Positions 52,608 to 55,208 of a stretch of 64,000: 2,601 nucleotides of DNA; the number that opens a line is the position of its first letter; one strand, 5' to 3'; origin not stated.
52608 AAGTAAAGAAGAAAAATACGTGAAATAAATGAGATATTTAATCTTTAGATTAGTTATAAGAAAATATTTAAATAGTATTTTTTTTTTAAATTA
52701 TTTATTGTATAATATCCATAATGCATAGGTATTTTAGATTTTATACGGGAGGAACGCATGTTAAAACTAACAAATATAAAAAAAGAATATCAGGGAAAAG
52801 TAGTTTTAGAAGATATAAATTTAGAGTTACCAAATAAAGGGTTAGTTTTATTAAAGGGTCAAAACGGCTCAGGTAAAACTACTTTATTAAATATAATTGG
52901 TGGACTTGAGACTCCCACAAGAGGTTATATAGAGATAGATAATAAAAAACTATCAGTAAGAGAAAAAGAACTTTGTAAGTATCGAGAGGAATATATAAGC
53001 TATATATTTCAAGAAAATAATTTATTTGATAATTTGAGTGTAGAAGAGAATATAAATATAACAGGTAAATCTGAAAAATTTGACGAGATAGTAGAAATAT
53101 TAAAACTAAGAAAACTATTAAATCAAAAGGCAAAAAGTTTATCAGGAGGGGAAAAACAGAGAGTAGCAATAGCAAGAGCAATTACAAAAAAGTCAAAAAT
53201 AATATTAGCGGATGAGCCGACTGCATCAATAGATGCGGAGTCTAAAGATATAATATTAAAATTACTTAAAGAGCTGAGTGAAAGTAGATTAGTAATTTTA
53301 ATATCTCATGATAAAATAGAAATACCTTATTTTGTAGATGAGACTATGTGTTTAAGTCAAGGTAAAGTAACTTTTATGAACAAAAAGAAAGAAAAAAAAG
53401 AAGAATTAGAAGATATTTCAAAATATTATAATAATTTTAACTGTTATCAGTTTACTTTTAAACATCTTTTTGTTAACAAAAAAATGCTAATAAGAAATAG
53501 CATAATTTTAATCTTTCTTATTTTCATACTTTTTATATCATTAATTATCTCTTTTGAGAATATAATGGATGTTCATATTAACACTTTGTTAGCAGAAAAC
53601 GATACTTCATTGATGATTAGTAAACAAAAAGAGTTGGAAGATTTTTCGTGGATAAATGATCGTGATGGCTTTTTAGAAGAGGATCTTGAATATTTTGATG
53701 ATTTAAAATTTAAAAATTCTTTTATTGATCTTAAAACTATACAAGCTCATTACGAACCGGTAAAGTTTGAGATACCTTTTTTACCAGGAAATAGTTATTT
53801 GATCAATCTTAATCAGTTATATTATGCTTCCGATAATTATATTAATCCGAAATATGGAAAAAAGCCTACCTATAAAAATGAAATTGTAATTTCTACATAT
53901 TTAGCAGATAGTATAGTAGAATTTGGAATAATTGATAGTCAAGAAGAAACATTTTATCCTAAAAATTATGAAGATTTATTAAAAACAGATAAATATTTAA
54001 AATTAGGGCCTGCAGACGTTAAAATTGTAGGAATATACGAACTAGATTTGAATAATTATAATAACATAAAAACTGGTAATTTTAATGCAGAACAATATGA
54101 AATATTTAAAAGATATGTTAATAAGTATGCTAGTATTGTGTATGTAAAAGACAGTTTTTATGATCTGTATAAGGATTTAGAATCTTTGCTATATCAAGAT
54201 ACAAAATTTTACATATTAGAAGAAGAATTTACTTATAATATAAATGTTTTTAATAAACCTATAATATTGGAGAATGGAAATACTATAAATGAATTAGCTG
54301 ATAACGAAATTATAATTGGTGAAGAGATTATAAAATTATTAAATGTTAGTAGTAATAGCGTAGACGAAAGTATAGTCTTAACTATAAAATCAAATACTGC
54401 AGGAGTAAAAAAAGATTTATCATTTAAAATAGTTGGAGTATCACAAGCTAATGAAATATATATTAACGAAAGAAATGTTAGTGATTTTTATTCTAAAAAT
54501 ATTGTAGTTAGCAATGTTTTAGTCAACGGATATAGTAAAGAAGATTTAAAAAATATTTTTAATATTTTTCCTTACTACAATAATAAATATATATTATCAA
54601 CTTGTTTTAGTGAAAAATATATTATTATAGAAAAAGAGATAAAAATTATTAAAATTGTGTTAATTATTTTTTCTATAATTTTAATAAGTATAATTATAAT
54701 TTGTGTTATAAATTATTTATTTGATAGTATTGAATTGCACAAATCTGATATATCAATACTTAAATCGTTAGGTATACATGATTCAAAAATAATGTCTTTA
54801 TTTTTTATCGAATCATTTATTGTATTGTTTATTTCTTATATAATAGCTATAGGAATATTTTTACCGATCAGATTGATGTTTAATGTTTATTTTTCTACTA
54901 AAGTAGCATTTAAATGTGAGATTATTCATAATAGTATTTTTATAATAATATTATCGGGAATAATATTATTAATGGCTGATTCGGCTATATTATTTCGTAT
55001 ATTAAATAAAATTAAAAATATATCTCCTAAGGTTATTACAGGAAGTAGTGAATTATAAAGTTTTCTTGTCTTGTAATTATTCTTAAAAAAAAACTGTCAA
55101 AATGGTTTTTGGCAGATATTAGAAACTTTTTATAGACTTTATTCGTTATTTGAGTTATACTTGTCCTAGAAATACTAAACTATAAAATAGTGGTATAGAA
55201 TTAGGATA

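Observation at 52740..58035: Tandem fused ABC ATPase-permease paralogues with near-identical 5' ends and divergent permease halves, followed by a small secreted Cys protein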

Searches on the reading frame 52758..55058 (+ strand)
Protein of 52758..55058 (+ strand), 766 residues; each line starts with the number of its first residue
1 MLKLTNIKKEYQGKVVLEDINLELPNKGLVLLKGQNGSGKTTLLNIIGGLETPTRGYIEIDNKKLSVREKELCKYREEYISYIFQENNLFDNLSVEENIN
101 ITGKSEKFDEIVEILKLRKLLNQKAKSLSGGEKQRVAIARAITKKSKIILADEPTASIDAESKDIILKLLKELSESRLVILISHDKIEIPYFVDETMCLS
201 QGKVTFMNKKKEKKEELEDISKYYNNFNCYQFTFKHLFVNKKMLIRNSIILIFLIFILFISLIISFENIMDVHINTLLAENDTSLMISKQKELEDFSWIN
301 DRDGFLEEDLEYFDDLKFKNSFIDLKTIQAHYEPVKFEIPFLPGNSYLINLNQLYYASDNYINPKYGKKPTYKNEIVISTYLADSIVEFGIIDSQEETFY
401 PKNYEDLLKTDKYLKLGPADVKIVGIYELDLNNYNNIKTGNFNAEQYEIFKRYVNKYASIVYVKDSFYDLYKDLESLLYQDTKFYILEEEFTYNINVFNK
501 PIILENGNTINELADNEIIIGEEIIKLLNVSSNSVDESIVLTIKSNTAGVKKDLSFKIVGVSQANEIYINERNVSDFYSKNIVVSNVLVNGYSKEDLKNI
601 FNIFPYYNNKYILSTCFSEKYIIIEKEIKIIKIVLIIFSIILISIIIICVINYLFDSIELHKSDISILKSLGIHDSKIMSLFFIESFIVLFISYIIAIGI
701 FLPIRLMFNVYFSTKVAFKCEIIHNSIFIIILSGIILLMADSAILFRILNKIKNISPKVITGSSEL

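Call 5: search_protein_families(library=pfam, proteins=[window:52758-55058:+], max_evalue=0.01)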
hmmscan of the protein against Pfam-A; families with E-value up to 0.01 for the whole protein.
window:52758-55058:+ (766 aa): 5 families
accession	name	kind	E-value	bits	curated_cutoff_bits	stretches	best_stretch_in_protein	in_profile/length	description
PF00005.33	ABC_tran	-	2.3e-34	119.3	25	1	17-156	1-137/137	ABC transporter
PF02687.27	FtsX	-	7.7e-09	36.1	25.5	1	636-748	1-114/120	FtsX-like permease C-terminal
PF02463.25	SMC_N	-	4.3e-06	26.7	40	1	97-186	109-199/220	RecF/RecN/SMC N terminal domain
PF13476.12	AAA_23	-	0.0002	22.5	27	1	18-226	11-195/201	AAA domain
PF13555.12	AAA_29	-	0.0033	17.6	27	1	22-44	17-39/61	P-loop containing region of AAA domain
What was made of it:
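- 52758..55058 (+): ABC-A, a fused MacB-type (type VII) ABC protein of 766 aa. Layout: NBD 1-207, TM1 about 241-265, extracytoplasmic domain about 266-617, TM2-4 618-753. Pfam ABC_tran 2.3e-34 and FtsX 7.7e-9 (call 5).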

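Call 15: find_encoding_contigs(protein=window:52758-55058:+, flank=10000, max_places=8)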
Protein window:52758-55058:+ (766 aa): no gene with exactly this product is on record in the collection.

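Call 17: find_homologous_proteins(query=window:52758-55058:+, max_evalue=1e-10)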
Query window:52758-55058:+ (766 aa): 7899 proteins with E <= 1e-10 among 8000 candidates; the best 120 are listed.
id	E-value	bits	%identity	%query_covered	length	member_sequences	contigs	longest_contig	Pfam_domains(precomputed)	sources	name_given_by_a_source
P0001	0.0e+0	1622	100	100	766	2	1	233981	PF02687.28,PF00005.34,PF13476.13,PF02463.26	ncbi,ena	-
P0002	2.1e-284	964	71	85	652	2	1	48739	PF02687.28,PF00005.34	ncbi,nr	ncbi:MAG: ATP-binding cassette domain-containing protein, partial [Bacilli bacterium]|nr:ATP-binding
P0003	7.9e-178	611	48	99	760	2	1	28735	PF02687.28,PF00005.34,PF02463.26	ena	-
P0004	1.4e-155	538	43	99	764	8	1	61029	PF02687.28,PF00005.34,PF13304.13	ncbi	-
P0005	1.2e-134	468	37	95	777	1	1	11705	PF02687.28,PF00005.34,PF02463.26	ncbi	-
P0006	2.7e-125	438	35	99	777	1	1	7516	PF02687.28,PF00005.34,PF02463.26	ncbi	-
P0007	4.0e-123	430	36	94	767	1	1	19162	PF02687.28,PF00005.34,PF02463.26,PF20720.4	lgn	-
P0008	3.3e-118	414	36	99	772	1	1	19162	PF02687.28,PF00005.34,PF13304.13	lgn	-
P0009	1.8e-117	412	37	99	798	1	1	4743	PF02687.28,PF00005.34,PF02463.26,PF13304.13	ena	-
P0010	9.1e-117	409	35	99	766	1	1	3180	PF02687.28,PF00005.34,PF02463.26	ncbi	-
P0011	6.5e-113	397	34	100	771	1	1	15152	PF02687.28,PF00005.34,PF02463.26,PF13304.13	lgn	-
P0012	1.6e-112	395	36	99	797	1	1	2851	PF02687.28,PF00005.34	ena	-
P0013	1.6e-108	382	35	96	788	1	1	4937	PF02687.28,PF00005.34,PF02463.26,PF13304.13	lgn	-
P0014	1.3e-107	379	34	92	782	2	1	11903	PF02687.28,PF00005.34,PF13304.13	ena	-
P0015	5.6e-107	377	34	99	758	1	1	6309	PF02687.28,PF00005.34,PF02463.26,PF13304.13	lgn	-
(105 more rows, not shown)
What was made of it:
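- Tried and rejected: An exact-sequence look-up of ABC-A found nothing, although the same protein is in the collection as P0001 (calls 15, 17).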

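Call 18: find_encoding_contigs(protein=P0002, flank=10000, max_places=4)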
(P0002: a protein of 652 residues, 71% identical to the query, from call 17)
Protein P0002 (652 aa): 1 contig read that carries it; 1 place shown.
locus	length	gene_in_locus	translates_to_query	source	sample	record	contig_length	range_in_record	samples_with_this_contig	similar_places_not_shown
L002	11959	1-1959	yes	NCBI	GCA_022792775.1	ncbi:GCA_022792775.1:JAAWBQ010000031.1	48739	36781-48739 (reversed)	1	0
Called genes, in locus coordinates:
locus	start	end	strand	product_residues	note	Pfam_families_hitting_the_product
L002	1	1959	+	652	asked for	PF00005:ABC_tran, PF02687:FtsX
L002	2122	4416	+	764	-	PF00005:ABC_tran, PF02463:SMC_N (faint), PF02687:FtsX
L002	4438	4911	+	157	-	-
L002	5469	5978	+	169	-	-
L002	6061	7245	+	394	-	PF22694:CtpB_N-like, PF00595:PDZ, PF13180:PDZ_2, PF17820:PDZ_6, PF03572:Peptidase_S41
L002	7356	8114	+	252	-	PF00072:Response_reg, PF08769:Spo0A_C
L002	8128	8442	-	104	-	-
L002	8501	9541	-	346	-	-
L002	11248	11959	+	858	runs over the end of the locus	PF02739:5_3_exonuc_N, PF01367:5_3_exonuc, PF22619:DNA_polI_exo1, PF00476:DNA_pol_A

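Call 19: find_encoding_contigs(protein=P0003, flank=10000, max_places=4)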
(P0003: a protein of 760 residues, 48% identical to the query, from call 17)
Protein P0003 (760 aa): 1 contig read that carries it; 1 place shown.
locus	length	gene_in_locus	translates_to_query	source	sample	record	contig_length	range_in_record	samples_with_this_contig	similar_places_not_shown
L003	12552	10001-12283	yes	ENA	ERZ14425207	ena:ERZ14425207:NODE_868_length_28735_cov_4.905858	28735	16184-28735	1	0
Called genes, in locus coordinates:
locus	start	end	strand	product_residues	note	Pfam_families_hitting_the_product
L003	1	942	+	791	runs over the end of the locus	PF01588:tRNA_bind, PF03483:B3_4, PF03484:B5, PF17759:tRNA_synthFbeta, PF03147:FDX-ACB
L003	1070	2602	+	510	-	PF01381:HTH_3, PF12844:HTH_19, PF13443:HTH_26, PF13560:HTH_31 (weak)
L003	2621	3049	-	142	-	-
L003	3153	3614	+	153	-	PF12844:HTH_19 (weak), PF13560:HTH_31 (weak), PF01381:HTH_3, PF12844:HTH_19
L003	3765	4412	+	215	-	PF00753:Lactamase_B (weak), PF13483:Lactamase_B_3, PF23023:Anti-Pycsar_Apyc1 (faint), PF12706:Lactamase_B_2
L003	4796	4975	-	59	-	-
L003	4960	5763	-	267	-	PF07751:Abi_2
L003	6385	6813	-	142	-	-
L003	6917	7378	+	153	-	PF12844:HTH_19 (weak), PF13560:HTH_31 (weak), PF01381:HTH_3, PF12844:HTH_19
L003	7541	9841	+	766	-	PF00005:ABC_tran, PF13476:AAA_23 (weak), PF02687:FtsX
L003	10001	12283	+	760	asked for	PF00005:ABC_tran, PF02463:SMC_N (faint), PF02687:FtsX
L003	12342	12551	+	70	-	?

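Call 20: find_encoding_contigs(protein=P0004, flank=10000, max_places=4)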
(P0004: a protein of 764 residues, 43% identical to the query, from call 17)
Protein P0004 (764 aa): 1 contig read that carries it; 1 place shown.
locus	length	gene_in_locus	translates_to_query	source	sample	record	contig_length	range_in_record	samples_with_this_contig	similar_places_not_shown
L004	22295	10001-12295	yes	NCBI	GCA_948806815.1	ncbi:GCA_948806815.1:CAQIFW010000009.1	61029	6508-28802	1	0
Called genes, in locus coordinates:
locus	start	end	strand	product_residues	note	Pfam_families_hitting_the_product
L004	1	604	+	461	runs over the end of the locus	-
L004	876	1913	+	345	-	PF02912:Phe_tRNA-synt_N, PF01409:tRNA-synt_2d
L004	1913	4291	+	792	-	PF01588:tRNA_bind, PF03483:B3_4, PF03484:B5, PF17759:tRNA_synthFbeta, PF03147:FDX-ACB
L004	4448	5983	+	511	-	PF01381:HTH_3, PF12844:HTH_19, PF13443:HTH_26, PF13560:HTH_31 (weak)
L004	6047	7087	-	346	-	PF20990:DUF2207_C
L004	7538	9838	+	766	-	PF00005:ABC_tran, PF02463:SMC_N (faint), PF02687:FtsX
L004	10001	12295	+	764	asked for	PF00005:ABC_tran, PF13304:AAA_21 (faint), PF02687:FtsX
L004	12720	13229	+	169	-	-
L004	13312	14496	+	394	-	PF22694:CtpB_N-like, PF00595:PDZ, PF13180:PDZ_2, PF17820:PDZ_6, PF03572:Peptidase_S41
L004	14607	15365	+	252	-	PF00072:Response_reg, PF08769:Spo0A_C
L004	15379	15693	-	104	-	-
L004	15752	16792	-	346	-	-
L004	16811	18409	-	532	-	PF00226:DnaJ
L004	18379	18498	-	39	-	-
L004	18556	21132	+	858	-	PF02739:5_3_exonuc_N, PF01367:5_3_exonuc, PF22619:DNA_polI_exo1, PF00476:DNA_pol_A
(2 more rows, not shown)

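Call 21: find_encoding_contigs(protein=P0007, flank=10000, max_places=4)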
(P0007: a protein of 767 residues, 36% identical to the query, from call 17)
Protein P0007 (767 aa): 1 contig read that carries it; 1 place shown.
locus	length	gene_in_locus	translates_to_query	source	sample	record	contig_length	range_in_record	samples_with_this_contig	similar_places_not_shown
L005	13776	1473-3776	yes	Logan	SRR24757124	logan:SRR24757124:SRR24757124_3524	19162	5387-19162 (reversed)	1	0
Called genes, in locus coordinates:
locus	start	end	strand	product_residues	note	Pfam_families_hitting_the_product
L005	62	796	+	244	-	-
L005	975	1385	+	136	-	-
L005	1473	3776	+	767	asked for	PF00005:ABC_tran, PF02463:SMC_N (faint), PF20720:nSTAND3 (faint), PF02687:FtsX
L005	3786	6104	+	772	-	PF00005:ABC_tran, PF13304:AAA_21 (faint), PF02687:FtsX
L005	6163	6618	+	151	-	-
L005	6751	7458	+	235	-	-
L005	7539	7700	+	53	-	-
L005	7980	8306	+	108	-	-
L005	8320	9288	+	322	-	PF15731:MqsA_antitoxin, PF01381:HTH_3 (weak), PF12844:HTH_19 (faint), PF13274:SocA_Panacea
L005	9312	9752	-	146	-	PF00376:MerR, PF09278:MerR-DNA-bind (faint), PF13411:MerR_1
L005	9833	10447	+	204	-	PF12682:Flavodoxin_4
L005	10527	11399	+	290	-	PF04015:DUF362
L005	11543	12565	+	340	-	PF01381:HTH_3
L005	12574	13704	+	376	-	-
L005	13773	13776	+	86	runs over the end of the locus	-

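Call 33: search_solved_structures(query=window:52758-55055:+, max_evalue=0.00001)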
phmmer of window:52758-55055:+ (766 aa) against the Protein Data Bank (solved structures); distinct sequences matched with E-value up to 0.00001: 569 (the best 60 are shown).
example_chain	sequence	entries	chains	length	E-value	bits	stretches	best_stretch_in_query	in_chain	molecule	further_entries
7zk4_A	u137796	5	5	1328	2.8e-34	121.8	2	15-185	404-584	ATP-dependent translocase ABCB1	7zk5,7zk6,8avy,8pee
7zka_A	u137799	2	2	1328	2.8e-34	121.7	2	15-185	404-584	ATP-dependent translocase ABCB1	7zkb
6fn1_A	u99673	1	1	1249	5.2e-34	120.9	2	15-185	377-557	Human-mouse chimeric ABCB1 (ABCBHM)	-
6fn4_A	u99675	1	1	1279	5.4e-34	120.8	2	15-185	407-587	Apo form of Human-mouse chimeric ABCB1 (ABCB1HM) in complex with Antigen binding fragment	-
7zk9_A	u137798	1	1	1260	1.8e-33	119.1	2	15-185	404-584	ATP-dependent translocase ABCB1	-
7zk8_A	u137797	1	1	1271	1.8e-33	119.1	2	15-185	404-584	ATP-dependent translocase ABCB1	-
6ujt_A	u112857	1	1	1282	1.8e-33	119.1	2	15-185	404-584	ATP-dependent translocase ABCB1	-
6ujw_A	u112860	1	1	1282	1.9e-33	119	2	15-185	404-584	ATP-dependent translocase ABCB1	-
8sa0_A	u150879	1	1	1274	4.4e-33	117.8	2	15-185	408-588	ATP-dependent translocase ABCB1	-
8gmg_A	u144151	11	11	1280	4.4e-33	117.8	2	15-185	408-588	ATP-dependent translocase ABCB1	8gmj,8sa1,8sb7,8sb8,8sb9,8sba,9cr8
6qex_A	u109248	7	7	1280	4.4e-33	117.8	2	15-185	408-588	Multidrug resistance protein 1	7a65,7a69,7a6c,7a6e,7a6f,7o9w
8y6h_A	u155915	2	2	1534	6.7e-33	117.2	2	15-185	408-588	ATP-dependent translocase ABCB1,mNeonGreen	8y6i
4m1m_A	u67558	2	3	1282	7.3e-33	117.1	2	15-185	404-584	Multidrug resistance protein 1A | ATP-dependent translocase ABCB1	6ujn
6ujr_A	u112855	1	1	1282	7.3e-33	117.1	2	15-185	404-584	ATP-dependent translocase ABCB1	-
6ujs_A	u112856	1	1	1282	7.3e-33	117.1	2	15-185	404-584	ATP-dependent translocase ABCB1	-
5lil_A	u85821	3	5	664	2.4e-32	115.3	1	16-238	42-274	Macrolide export ATP-binding/permease protein MacB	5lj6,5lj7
5gko_A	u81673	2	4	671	2.3e-31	112.1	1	3-204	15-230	Macrolide export ATP-binding/permease protein MacB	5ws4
5nik_J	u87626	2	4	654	7.4e-27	97.2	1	3-186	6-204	Macrolide export ATP-binding/permease protein MacB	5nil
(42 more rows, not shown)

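Call 41: search_protein_families(library=pfam, proteins=[L005:62-796:+, L005:975-1385:+], max_evalue=0.001)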
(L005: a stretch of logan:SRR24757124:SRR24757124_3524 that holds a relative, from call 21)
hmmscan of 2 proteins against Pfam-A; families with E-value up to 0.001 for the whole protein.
L005:62-796:+ (244 aa): 0 families

L005:975-1385:+ (136 aa): 0 families

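Call 46: predict_structure(alignment_id=A1)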
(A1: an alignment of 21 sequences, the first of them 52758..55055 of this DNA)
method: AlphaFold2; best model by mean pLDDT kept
length: 766 residues; sequences in the alignment: 21
mean_pLDDT: 85.2   pTM: 0.72
mean pLDDT of the five models: 85.2, 85.1, 84.0, 83.9, 83.0
residues with pLDDT >= 90: 219; 70-90: 501; 50-70: 41; < 50: 5
segments of 3 or more residues with pLDDT < 50: 762-766
pLDDT, mean of each block of 10 residues (from residue 1): 87 84 85 83 88 86 80 88 82 90 82 88 88 86 85 66 78 86 66 80 82 59 81 84 87 94 88 90 90 82 85 74 87 85 79 89 91 95 93 92 91 90 94 86 89 92 94 78 80 76 87 89 78 78 80 88 86 82 90 88 85 89 86 91 93 89 89 90 91 94 90 87 85 92 86 83 41
secondary structure, 60 per line:
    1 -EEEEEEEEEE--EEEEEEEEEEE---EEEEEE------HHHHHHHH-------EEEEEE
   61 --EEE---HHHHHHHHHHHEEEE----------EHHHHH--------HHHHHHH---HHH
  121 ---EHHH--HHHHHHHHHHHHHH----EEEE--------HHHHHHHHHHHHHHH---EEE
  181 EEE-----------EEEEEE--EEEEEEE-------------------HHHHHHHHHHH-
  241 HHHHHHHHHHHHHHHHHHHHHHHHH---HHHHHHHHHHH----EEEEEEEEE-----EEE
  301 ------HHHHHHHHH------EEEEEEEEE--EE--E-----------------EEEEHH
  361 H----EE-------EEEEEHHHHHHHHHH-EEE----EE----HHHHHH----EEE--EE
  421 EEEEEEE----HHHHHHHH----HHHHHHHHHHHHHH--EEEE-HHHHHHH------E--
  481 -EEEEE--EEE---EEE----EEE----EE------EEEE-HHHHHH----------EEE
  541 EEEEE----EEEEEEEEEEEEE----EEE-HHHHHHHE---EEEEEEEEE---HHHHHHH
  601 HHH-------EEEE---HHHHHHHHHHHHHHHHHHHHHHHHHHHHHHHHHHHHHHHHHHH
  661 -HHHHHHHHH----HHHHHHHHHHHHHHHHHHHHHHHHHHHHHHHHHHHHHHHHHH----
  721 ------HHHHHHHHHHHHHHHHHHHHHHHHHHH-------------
elements in order (helices of 4 or more, strands of 3 or more residues): E2-11 E14-24 E28-33 H40-47 E55-60 E63-65 H69-79 E80-83 H95-99 H108-114 H130-143 E148-151 H160-174 E178-183 E195-200 E203-209 H229-239 H241-265 H269-279 E284-292 E298-300 H307-315 E322-330 E355-358 E375-379 H380-389 E391-393 H404-409 E414-416 E419-427 H432-439 H444-457 E460-463 H465-471 E482-486 E489-491 E495-497 E502-504 E517-520 H522-527 E538-545 E550-562 E567-569 H571-577 E582-590 H594-603 E611-614 H618-660 H662-670 H675-716 H727-753
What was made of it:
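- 52758..55058 (+): AF2 pLDDT 85 (call 46).
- On MacB-type / type VII ABC transporter (FtsX-domain): The AF2 model (pLDDT 85) has helices at 241-265, 618-660, 675-716 and 727-753, with a mixed alpha/beta domain at 266-617 (call 46).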
